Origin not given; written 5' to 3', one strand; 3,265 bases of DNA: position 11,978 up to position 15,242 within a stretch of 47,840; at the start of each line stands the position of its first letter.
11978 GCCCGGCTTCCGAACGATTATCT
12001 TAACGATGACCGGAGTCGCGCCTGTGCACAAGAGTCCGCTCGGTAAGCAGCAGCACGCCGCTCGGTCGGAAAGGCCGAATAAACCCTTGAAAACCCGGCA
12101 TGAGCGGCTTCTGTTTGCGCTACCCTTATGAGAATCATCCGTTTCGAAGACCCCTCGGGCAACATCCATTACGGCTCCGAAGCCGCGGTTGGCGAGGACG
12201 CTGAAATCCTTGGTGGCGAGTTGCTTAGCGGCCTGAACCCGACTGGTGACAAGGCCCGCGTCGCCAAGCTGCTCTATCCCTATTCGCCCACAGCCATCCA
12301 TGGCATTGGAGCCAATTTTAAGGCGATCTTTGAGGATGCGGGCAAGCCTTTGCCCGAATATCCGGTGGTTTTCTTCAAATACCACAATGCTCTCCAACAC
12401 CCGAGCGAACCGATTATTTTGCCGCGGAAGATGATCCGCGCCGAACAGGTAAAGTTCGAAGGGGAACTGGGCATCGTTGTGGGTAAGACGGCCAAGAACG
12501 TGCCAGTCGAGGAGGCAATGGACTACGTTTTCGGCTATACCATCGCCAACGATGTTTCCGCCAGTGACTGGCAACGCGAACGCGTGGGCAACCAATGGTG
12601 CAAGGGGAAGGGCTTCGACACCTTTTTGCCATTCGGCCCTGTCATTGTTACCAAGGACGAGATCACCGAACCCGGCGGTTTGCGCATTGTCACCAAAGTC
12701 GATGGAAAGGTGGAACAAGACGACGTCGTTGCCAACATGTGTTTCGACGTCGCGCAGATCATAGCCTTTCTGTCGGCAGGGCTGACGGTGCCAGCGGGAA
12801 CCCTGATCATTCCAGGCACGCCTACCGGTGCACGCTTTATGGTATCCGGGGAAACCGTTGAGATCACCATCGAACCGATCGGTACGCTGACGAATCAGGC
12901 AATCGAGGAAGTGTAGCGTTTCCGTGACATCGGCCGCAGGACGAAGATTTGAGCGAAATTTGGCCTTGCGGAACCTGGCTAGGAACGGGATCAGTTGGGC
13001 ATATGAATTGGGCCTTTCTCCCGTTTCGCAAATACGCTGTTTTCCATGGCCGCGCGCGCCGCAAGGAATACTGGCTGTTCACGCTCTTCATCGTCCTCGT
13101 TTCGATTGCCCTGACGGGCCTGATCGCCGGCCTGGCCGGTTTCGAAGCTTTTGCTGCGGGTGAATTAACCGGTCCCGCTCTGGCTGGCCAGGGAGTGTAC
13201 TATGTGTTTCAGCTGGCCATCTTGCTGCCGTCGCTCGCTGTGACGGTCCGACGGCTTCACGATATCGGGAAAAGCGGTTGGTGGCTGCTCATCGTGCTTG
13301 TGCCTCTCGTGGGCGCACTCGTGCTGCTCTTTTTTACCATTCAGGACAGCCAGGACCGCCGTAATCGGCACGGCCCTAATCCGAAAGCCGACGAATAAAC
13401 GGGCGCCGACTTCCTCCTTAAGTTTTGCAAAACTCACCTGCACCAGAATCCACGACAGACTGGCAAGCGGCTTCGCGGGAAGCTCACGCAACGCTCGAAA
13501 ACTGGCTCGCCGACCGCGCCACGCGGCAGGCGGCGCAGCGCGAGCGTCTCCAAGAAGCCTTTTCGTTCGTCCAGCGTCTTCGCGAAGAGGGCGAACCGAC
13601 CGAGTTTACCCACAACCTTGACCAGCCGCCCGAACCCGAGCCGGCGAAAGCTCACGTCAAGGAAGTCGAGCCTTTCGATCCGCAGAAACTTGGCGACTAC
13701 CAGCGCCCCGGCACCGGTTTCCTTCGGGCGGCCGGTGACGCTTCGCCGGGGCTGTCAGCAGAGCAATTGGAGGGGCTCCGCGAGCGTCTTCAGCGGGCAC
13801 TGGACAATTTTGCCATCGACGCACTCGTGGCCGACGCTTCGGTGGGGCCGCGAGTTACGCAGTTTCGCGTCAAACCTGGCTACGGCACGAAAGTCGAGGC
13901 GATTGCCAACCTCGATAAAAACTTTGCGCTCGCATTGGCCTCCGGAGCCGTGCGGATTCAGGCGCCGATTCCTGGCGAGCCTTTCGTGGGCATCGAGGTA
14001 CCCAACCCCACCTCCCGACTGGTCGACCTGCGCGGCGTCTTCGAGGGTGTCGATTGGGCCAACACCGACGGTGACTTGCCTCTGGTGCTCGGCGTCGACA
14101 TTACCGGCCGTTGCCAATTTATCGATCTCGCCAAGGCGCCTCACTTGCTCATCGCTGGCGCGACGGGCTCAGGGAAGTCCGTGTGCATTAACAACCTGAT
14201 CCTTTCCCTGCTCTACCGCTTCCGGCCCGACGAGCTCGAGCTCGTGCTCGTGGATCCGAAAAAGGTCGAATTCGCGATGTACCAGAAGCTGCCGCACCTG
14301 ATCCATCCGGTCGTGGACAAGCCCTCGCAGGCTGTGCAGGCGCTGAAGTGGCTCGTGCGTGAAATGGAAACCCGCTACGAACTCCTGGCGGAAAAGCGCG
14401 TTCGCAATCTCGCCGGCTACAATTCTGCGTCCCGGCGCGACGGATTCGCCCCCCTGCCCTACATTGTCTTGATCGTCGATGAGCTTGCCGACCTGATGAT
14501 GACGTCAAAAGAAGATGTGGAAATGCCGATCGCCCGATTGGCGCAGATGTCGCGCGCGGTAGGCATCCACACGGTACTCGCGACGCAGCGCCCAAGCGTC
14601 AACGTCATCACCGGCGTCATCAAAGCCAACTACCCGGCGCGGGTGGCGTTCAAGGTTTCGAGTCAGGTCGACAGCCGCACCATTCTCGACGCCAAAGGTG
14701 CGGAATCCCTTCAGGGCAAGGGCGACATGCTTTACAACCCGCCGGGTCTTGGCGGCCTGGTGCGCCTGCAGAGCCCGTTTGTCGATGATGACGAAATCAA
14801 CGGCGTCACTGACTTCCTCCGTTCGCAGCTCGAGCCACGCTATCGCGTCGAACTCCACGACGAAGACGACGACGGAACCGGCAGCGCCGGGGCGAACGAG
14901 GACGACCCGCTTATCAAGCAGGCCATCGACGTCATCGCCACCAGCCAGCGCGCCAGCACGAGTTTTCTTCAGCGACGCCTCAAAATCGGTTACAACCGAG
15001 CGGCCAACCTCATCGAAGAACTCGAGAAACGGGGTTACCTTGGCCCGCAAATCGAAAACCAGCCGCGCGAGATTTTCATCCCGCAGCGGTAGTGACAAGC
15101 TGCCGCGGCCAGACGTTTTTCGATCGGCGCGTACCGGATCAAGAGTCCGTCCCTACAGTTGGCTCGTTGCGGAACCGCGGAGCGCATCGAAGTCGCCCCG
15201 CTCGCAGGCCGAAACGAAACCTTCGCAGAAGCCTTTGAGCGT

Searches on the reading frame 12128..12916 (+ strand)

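Call 9: search_protein_families(library=pfam, proteins=[window:12128-12916:+], max_evalue=0.001)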
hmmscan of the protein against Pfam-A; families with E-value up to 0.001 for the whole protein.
window:12128-12916:+ (262 aa): 1 family
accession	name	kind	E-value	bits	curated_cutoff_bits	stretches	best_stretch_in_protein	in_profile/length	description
PF01557.24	FAA_hydrolase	-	2.4e-61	207.6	23.9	1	57-257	2-212/214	Fumarylacetoacetate (FAA) hydrolase C-terminal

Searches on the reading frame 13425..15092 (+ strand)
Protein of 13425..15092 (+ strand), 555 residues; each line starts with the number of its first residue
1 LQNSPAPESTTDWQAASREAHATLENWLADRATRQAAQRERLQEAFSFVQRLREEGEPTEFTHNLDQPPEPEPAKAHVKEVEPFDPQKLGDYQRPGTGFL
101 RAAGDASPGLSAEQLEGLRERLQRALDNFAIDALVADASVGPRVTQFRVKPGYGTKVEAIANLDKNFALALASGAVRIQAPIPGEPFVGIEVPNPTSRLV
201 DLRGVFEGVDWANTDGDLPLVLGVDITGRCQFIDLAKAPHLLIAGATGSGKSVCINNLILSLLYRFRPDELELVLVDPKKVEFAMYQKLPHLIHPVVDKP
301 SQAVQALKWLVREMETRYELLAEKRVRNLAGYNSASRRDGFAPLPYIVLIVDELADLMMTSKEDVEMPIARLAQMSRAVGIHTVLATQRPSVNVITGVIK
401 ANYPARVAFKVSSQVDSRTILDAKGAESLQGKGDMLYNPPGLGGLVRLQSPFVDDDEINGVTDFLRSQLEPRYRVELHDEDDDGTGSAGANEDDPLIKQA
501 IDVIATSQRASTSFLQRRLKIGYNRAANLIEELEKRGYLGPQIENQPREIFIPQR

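Call 9: search_protein_families(library=pfam, proteins=[window:13425-15092:+], max_evalue=0.001)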
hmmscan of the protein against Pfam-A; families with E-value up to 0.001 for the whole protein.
window:13425-15092:+ (555 aa): 4 families
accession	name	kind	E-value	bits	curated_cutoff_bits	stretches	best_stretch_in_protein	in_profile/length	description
PF01580.24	FtsK_SpoIIIE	-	3.6e-61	206.9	24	1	202-392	2-221/221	FtsK/SpoIIIE family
PF09397.16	FtsK_gamma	-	4e-25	87.7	30.6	1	492-552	2-62/63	Ftsk gamma domain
PF17854.6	FtsK_alpha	-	2.5e-24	85.8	22.9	1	96-194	3-101/101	FtsK alpha domain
PF13401.12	AAA_22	-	0.00029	21.6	27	0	238-366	5-102/130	AAA domain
